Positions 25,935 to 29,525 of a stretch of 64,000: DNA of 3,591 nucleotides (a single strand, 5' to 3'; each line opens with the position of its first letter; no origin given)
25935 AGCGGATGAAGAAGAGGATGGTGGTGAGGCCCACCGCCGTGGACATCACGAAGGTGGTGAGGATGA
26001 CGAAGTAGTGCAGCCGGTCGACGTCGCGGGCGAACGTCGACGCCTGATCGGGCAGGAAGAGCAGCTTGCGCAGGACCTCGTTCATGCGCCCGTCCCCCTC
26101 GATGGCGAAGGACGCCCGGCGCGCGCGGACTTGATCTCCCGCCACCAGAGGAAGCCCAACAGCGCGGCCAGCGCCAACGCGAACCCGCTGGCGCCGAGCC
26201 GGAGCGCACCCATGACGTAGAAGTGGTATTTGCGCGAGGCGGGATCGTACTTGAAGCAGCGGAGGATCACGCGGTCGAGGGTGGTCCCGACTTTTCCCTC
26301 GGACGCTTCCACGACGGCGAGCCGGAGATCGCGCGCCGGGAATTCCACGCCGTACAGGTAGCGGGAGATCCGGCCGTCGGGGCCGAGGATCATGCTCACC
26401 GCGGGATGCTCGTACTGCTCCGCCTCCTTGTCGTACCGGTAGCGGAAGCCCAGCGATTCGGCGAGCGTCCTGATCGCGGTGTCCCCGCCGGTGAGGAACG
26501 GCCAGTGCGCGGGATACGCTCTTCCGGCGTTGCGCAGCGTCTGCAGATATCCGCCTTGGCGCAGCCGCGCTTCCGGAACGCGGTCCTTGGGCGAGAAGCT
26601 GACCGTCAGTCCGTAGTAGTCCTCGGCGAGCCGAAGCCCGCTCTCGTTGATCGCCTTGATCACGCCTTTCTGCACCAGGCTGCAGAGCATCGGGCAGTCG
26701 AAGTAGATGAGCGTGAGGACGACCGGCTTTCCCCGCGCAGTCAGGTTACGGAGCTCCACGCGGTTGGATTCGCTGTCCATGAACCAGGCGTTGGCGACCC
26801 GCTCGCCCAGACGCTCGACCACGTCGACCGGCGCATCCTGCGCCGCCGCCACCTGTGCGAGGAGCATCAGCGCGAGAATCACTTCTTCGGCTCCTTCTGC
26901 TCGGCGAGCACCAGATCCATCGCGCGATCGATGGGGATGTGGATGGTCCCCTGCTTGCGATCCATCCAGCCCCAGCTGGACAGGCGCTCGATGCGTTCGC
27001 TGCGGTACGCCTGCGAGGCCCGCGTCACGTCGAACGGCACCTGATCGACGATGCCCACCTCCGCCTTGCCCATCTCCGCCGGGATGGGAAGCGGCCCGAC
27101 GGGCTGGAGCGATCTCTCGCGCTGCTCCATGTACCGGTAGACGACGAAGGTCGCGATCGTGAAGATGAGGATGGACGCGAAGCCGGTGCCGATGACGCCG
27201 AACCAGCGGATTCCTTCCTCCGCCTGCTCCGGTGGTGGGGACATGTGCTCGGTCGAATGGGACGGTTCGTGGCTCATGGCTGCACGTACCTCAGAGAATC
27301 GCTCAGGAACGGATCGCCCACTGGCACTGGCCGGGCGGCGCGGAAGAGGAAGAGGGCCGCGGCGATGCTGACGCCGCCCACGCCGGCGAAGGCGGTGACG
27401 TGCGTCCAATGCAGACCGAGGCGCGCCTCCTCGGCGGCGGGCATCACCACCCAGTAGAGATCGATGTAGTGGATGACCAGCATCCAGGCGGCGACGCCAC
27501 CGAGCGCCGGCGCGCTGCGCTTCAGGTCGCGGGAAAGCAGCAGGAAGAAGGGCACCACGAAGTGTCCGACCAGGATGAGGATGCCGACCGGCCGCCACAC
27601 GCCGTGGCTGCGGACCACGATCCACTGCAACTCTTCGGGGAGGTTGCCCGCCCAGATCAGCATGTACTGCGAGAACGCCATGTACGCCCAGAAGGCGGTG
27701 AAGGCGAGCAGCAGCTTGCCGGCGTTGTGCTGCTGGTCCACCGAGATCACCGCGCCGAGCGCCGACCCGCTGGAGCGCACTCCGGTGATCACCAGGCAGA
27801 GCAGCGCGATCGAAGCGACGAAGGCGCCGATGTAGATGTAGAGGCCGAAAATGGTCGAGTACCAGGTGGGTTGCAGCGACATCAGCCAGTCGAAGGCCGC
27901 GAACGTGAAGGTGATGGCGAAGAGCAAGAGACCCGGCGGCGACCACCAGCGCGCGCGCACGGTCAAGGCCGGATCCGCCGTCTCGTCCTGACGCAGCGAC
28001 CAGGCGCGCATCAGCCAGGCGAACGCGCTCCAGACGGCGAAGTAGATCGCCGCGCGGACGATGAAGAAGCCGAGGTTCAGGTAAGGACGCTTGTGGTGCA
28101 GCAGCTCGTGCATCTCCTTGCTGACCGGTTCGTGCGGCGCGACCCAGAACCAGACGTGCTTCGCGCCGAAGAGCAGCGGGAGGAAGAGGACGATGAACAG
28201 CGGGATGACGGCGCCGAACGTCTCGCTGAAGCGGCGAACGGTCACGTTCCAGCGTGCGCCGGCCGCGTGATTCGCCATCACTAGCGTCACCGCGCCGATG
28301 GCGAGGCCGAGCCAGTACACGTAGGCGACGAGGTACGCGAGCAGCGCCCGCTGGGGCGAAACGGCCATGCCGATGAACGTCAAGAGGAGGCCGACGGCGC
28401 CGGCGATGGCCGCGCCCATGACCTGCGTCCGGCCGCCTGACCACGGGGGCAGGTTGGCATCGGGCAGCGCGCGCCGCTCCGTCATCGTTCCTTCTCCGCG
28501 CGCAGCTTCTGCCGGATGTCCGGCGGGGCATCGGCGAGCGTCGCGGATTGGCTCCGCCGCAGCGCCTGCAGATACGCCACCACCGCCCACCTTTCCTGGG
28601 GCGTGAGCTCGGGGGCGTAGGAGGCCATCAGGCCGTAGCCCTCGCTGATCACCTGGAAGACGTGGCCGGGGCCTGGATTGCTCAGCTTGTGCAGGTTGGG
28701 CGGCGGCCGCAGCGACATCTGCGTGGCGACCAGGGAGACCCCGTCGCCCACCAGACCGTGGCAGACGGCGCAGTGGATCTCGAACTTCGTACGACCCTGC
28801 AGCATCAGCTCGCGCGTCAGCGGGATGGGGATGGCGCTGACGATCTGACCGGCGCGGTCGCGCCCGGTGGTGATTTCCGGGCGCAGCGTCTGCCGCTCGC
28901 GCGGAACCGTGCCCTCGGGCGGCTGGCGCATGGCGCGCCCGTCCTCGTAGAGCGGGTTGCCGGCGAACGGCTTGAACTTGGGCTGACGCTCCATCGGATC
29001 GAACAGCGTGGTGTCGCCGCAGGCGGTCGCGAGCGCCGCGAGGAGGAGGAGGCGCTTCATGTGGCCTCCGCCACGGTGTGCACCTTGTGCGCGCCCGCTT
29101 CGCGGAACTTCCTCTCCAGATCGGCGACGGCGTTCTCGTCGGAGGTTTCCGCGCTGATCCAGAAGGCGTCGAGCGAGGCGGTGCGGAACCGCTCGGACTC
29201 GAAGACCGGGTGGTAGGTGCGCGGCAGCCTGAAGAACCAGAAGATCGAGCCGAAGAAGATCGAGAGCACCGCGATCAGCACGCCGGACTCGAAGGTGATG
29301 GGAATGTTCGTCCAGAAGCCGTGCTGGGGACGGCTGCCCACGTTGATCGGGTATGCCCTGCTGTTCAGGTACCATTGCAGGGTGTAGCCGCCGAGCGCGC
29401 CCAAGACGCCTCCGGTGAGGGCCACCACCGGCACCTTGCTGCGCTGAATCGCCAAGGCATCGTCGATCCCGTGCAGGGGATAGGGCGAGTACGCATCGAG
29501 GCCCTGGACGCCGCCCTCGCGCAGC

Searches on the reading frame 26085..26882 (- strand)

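Call 31: search_protein_families(library=pfam, proteins=[window:26085-26882:-], max_evalue=0.0001)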
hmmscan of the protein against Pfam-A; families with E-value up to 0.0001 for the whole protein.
window:26085-26882:- (266 aa): 1 family
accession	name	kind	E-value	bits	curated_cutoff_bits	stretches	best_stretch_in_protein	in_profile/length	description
PF02630.20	SCO1-SenC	-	9.1e-05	22.9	22.8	0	45-171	15-133/134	SCO1/SenC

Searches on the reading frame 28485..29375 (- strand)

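Call 31: search_protein_families(library=pfam, proteins=[window:28485-29375:-], max_evalue=0.0001)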
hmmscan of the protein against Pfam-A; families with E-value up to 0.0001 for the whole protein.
window:28485-29375:- (297 aa): 2 families
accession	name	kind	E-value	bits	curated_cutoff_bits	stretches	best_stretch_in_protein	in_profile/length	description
PF13442.11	Cytochrome_CBB3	-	1.1e-10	42.1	27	1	192-269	4-68/68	Cytochrome C oxidase, cbb3-type, subunit III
PF00034.26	Cytochrom_C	-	2.1e-07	32.6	21.3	1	194-272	4-89/90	Cytochrome c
